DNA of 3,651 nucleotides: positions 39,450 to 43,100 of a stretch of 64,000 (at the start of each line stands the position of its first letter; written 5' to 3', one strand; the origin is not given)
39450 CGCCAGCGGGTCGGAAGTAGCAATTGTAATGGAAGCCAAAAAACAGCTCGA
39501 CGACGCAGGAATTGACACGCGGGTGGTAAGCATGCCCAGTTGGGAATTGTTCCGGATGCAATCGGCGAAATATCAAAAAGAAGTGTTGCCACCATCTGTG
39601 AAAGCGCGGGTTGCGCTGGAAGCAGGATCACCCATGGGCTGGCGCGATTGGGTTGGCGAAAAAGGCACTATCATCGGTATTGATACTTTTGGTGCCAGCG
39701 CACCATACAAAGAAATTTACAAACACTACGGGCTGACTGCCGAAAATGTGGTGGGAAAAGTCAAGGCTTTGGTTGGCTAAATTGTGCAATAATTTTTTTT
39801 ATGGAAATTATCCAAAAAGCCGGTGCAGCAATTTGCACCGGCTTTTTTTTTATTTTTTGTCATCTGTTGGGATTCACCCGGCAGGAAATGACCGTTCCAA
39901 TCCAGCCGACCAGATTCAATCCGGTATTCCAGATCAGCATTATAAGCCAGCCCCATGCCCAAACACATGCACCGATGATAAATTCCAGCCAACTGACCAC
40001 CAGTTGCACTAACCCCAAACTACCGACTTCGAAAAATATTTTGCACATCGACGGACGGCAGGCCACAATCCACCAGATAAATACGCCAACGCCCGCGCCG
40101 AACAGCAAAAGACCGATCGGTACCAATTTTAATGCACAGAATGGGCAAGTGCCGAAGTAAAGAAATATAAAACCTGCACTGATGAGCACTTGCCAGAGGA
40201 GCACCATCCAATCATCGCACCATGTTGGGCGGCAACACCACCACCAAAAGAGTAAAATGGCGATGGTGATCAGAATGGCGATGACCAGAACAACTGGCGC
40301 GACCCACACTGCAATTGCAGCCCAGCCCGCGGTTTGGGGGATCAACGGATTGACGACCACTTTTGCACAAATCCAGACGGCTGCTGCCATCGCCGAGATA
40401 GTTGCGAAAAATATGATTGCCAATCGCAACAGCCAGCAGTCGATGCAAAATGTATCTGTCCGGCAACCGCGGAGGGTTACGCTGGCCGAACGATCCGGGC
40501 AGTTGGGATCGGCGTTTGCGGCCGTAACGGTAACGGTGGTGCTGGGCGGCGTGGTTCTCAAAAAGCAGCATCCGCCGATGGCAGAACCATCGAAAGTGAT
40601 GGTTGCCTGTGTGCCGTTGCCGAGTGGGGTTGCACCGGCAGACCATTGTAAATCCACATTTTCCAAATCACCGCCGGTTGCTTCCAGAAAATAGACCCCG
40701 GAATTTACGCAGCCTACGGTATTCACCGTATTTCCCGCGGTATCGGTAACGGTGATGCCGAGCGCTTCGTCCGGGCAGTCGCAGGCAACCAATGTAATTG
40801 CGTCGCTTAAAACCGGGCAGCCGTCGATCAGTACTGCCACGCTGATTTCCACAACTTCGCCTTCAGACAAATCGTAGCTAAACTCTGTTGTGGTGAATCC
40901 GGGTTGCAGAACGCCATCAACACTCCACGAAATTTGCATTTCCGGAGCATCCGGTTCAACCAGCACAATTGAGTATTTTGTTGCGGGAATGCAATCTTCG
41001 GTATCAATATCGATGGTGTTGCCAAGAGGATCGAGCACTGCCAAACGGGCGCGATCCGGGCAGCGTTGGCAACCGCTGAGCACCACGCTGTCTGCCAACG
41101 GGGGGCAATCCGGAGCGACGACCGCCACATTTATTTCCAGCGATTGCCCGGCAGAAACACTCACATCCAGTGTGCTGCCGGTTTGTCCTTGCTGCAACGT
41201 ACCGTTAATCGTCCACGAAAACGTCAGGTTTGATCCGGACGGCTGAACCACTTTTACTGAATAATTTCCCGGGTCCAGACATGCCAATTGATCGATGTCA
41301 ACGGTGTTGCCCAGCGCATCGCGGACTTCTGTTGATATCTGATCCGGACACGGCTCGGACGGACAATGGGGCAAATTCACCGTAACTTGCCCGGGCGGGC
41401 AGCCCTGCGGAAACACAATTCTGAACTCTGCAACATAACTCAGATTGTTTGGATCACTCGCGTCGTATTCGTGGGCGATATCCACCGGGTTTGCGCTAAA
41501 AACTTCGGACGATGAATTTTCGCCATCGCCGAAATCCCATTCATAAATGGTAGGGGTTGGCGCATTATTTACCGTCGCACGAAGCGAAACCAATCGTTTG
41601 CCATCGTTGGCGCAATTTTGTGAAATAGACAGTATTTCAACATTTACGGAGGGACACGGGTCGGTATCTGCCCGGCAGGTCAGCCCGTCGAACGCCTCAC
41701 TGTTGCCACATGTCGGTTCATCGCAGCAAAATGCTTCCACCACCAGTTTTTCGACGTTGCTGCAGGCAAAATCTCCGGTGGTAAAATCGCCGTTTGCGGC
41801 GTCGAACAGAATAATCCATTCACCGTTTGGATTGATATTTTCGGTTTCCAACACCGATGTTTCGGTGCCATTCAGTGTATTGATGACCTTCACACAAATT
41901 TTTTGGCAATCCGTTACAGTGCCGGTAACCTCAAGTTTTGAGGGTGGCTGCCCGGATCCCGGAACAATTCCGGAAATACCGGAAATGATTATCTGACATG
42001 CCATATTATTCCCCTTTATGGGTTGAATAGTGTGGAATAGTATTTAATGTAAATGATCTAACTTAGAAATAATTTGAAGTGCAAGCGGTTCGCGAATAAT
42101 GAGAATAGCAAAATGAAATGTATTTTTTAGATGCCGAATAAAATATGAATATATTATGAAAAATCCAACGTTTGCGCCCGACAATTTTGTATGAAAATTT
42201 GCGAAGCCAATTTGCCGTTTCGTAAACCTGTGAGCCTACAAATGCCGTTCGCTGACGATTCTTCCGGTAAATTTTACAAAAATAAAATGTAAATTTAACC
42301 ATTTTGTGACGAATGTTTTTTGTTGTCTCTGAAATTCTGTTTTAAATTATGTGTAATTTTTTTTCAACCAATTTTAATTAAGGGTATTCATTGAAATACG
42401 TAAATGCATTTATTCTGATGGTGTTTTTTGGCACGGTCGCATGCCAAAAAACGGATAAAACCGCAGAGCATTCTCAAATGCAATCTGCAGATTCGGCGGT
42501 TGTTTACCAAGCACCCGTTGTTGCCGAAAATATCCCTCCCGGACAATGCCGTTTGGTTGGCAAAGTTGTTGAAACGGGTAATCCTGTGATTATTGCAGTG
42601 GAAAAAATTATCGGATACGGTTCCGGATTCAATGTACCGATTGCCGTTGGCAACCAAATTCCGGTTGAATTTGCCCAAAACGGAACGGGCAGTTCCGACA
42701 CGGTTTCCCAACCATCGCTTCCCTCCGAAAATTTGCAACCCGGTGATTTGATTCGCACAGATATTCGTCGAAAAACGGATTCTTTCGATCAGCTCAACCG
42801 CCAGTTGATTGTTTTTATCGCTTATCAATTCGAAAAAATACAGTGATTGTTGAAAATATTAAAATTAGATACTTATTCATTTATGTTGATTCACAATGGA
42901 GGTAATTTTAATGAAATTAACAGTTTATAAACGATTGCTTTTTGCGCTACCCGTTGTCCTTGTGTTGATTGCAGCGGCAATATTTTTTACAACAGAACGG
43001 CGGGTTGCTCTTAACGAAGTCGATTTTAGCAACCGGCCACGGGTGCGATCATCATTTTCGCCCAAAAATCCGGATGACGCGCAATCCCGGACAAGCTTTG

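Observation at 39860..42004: Orphan Cys/Trp-rich repeat protein with a novel-looking polytopic membrane anchor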

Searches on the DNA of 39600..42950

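Call 97: search_rna_families(source=window, start=39600, end=42950, threshold=evalue, max_evalue=1)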
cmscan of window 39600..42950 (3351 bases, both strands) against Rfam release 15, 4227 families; matches with E-value up to 1: 6.
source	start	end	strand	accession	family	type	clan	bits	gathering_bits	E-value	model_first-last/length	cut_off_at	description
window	39777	39853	+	RF02074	STnc240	Gene; sRNA;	-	34.3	55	0.013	1-77/77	no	Enterobacterial sRNA STnc240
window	39752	39856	+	RF00558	L20_leader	Cis-reg; leader;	-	31.3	58.7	0.0017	1-127/127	no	Ribosomal protein L20 leader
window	39809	39863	-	RF02066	STnc320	Gene; sRNA;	-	26.7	50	0.046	1-55/55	no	Salmonella enterica sRNA STnc320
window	39813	39877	-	RF00512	Leu_leader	Cis-reg; leader;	-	20.2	50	0.62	1-148/148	no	Leucine operon leader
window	39813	39985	-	RF01472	rli40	Gene; sRNA;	-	19.9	100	0.056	1-263/263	no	Listeria sRNA rli40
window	39814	39845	+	RF02051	STnc450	Gene; sRNA;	-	19.6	37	0.65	18-49/57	no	Enterobacterial sRNA STnc450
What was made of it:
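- Tried and rejected: None found (call 97).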

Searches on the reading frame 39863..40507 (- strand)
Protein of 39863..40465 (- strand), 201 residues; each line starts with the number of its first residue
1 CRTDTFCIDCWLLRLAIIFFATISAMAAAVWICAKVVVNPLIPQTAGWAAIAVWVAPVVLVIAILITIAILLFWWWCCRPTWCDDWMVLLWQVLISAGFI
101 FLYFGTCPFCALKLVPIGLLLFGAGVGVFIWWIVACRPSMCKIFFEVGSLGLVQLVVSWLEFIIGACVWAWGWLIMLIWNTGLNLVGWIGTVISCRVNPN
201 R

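Call 28: search_protein_families(library=pfam, proteins=[window:39863-40465:-], max_evalue=10)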
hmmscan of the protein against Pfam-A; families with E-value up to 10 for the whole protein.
seq(201 aa): 2 families
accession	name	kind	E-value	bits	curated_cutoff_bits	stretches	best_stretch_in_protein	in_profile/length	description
PF11857.13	DUF3377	-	0.15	12.5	26.5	1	47-73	26-51/72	Domain of unknown function (DUF3377)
PF19601.4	DUF6106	-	2.9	8.2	25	1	44-69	35-60/173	Family of unknown function (DUF6106)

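Call 65: predict_structure(alignment_id=A5)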
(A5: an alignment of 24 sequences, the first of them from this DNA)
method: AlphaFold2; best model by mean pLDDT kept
length: 215 residues; sequences in the alignment: 24
mean_pLDDT: 90.5   pTM: 0.85
mean pLDDT of the five models: 90.5, 88.0, 87.0, 87.0, 85.4
residues with pLDDT >= 90: 160; 70-90: 35; 50-70: 13; < 50: 7
segments of 3 or more residues with pLDDT < 50: 11-16
pLDDT, mean of each block of 10 residues (from residue 1): 64 56 96 98 96 84 92 98 98 95 98 97 95 98 98 94 97 89 86 94 89 61
secondary structure, 60 per line:
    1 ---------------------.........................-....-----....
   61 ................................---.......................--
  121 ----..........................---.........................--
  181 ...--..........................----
elements in order: H22-46 H48-51 H57-92 H96-118 H125-150 H154-178 H186-211
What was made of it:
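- On T9SS cargo (Por_Secre_tail / CHU_C): The C-terminus is a six-helix bundle (call 65).
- Membrane-domain AF2 model: pLDDT 90.5, pTM 0.85 (call 65).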

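Call 68: fold_search(model_id=the predicted structure, library=pdb)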
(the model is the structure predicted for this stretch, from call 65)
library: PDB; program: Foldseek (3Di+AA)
matches with E <= 10: 155; with E <= 0.001: 0
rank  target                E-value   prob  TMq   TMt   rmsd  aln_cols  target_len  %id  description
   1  3ez0_D                1.0e+00  0.38  0.32  0.33  16.8       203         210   13  Crystal structure of protein of unknown function with ferritin-like fold (YP_832262.1) from Arthrobacter sp. FB24 at 2 (released 2008-11-25)
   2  6rai_B                1.1e+00  0.15  0.22  0.12  24.9       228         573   12  Heterodimeric ABC exporter TmrAB in ATP-bound outward-facing occluded conformation (released 2019-07-31)
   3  3ez0_B                1.2e+00  0.38  0.33  0.33  16.9       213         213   11  Crystal structure of protein of unknown function with ferritin-like fold (YP_832262.1) from Arthrobacter sp. FB24 at 2 (released 2008-11-25)
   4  8i3c_A                1.2e+00  0.13  0.22  0.11  17.5       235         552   14  Cryo-EM structure of abscisic acid transporter AtABCG25 with CHS (released 2023-09-13)
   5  7pf9                  1.6e+00  0.10  0.17  0.19  15.7       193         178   11  SynFtn Variant E141D (released 2021-12-08)
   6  7pf8                  1.6e+00  0.10  0.18  0.21  15.8       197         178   11  SynFtn Variant E141A (released 2021-12-08)
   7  7zdt_C                1.7e+00  0.11  0.22  0.11  23.8       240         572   12  Occ(apo/return) conformation of CydDC mutant (E500Q.C) in ATP(CydC) bound state (Dataset-18) (released 2023-04-19)
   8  8qkd                  1.8e+00  0.15  0.21  0.17  11.2       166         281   11  X-ray crystal structure of a de novo designed single-chain parallel coiled-coil alpha-helical barrel with 5 inner helice (released 2024-07-03)
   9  7pf7                  1.8e+00  0.11  0.18  0.20  15.2       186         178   12  Apo structure of SynFtn variant D65A (released 2021-12-08)
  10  6sop                  1.9e+00  0.10  0.19  0.22  15.7       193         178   13  Metal free structure of SynFtn variant E62A (released 2020-01-29)
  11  6vq6_b                2.0e+00  0.08  0.18  0.19  16.8       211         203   14  Mammalian V-ATPase from rat brain - composite model of rotational state 1 bound to ADP and SidK (built from focused re (released 2020-03-18)
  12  5ouw                  2.1e+00  0.08  0.18  0.21  15.9       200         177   11  Metal free structure of SynFtn (released 2019-01-23)
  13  6som                  2.2e+00  0.10  0.18  0.21  15.2       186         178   12  Metal free structure of SynFtn variant D137A (released 2020-01-29)
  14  6raf_B                2.2e+00  0.08  0.20  0.11  24.7       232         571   13  Heterodimeric ABC exporter TmrAB in inward-facing narrow conformation under turnover conditions (released 2019-07-31)
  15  3qf4_B                2.4e+00  0.14  0.25  0.12  25.4       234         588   13  Crystal structure of a heterodimeric ABC transporter in its inward-facing conformation (released 2012-03-28)
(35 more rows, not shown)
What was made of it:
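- On MerT/MerC/MerF, DsbD_TM/CcdA, DsbB, VKOR: The best Foldseek E-value was 1.0 (call 68).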

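Call 86: find_related_loci(query=A7, collection=genome_contigs, flank=10000)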
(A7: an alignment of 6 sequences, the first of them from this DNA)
Query A7 (215 aa) in genome_contigs; peptide patterns used: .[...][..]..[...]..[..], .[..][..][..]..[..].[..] (x = any residue, [..] = any of these).
113 stretches matched a pattern; 2 encode a relative of the query (tblastn E <= 1e-3); 2 distinct loci.
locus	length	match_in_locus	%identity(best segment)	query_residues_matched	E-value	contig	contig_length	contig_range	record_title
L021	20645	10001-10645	91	1-215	1e-129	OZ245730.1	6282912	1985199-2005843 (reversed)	MAG: Calditrichia bacterium isolate b0d004ed-fac9-4c7c-be48-ce0904fd85ed genome assembly, chromosome: 1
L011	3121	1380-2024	74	1-215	8e-108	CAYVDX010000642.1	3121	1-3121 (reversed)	MAG TPA_asm: uncultured Calditrichaceae bacterium isolate SRP163575_co2_215 genome assembly, contig: NODE_42880_length_3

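Call 104: search_solved_structures(query=A5, max_evalue=10)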
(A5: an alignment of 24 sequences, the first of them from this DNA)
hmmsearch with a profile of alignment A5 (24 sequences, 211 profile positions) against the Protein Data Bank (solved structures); distinct sequences matched with E-value up to 10: 0.
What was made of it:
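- On MerT/MerC/MerF, DsbD_TM/CcdA, DsbB, VKOR: The PDB profile search gave 0 hits (call 104).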

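Call 107: find_related_loci(query=A7, collection=viral_contigs, flank=10000)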
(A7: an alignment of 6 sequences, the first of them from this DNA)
Query A7 (215 aa) in viral_contigs; peptide patterns used: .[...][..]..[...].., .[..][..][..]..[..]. (x = any residue, [..] = any of these).
54 stretches matched a pattern, but none encodes a relative of the query by tblastn (E <= 1e-3).

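Call 108: find_related_loci(query=A7, collection=metagenome_contigs, flank=10000)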
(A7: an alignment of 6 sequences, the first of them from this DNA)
Query A7 (215 aa) in metagenome_contigs; peptide patterns used: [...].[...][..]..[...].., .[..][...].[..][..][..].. (x = any residue, [..] = any of these).
206 stretches matched a pattern, but none encodes a relative of the query by tblastn (E <= 1e-3).

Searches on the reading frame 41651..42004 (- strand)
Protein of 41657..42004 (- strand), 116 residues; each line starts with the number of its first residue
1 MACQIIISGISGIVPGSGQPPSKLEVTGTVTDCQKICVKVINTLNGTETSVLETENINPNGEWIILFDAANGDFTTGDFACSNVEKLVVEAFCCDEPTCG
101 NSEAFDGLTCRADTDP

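Call 28: search_protein_families(library=pfam, proteins=[window:41657-42004:-], max_evalue=10)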
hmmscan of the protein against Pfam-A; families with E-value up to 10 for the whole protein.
seq(116 aa): 1 family
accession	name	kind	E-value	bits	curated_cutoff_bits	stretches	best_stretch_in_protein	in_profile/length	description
PF25442.1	Ubiquitin_RHG40_C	-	0.2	12.7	27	1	48-65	80-97/100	RHG40-like, C-terminal ubiquitin-like domain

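Call 46: find_homologous_proteins(query=A4, max_evalue=0.00001)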
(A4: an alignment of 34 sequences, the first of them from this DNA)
Query A4 (34 sequences): 413 candidates shared short words with the query, none scored E <= 0.00001.
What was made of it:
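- Tried and rejected: It found nothing and used up one search (call 46).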

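Call 103: search_solved_structures(query=A4, max_evalue=10)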
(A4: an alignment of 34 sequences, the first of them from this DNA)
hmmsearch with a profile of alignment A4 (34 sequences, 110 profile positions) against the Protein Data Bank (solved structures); distinct sequences matched with E-value up to 10: 8.
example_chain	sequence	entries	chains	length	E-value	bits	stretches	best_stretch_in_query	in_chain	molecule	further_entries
4p99_A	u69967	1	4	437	4.6e-10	43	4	6-67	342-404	MpAFP_RII tetra-tandemer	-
7ptp_A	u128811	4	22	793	0.00065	23.3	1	19-60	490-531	Cell surface glycoprotein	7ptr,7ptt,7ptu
4kdv_A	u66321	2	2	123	0.02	18.5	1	5-67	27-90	Antifreeze protein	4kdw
6xi3_AAA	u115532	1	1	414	0.046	17.3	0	16-63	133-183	Large adhesion protein (Lap) involved in biofilm formation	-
5irb_A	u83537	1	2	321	0.055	17.1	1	6-67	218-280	RTX-adhesin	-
1nap_A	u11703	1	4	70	0.36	14.4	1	7-44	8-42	NEUTROPHIL ACTIVATING PEPTIDE-2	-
1tvx_A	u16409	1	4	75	0.42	14.2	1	7-44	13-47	NEUTROPHIL ACTIVATING PEPTIDE 2 VARIANT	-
1f9p_A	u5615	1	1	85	0.5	14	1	7-44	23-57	CONNECTIVE TISSUE ACTIVATING PEPTIDE-III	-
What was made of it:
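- On RTX (type I secreted) adhesin: The head-domain profile matches 4p99 at E=4.6e-10 and 5irb at 0.055 (call 103).
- Closest known: RII extender domains of RTX adhesins. Same: The N-terminal domain profile matches RII Ig-like extender repeats at E=4.6e-10 (call 103).
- The head domain is homologous to extracellular adhesin extender domains (call 103).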
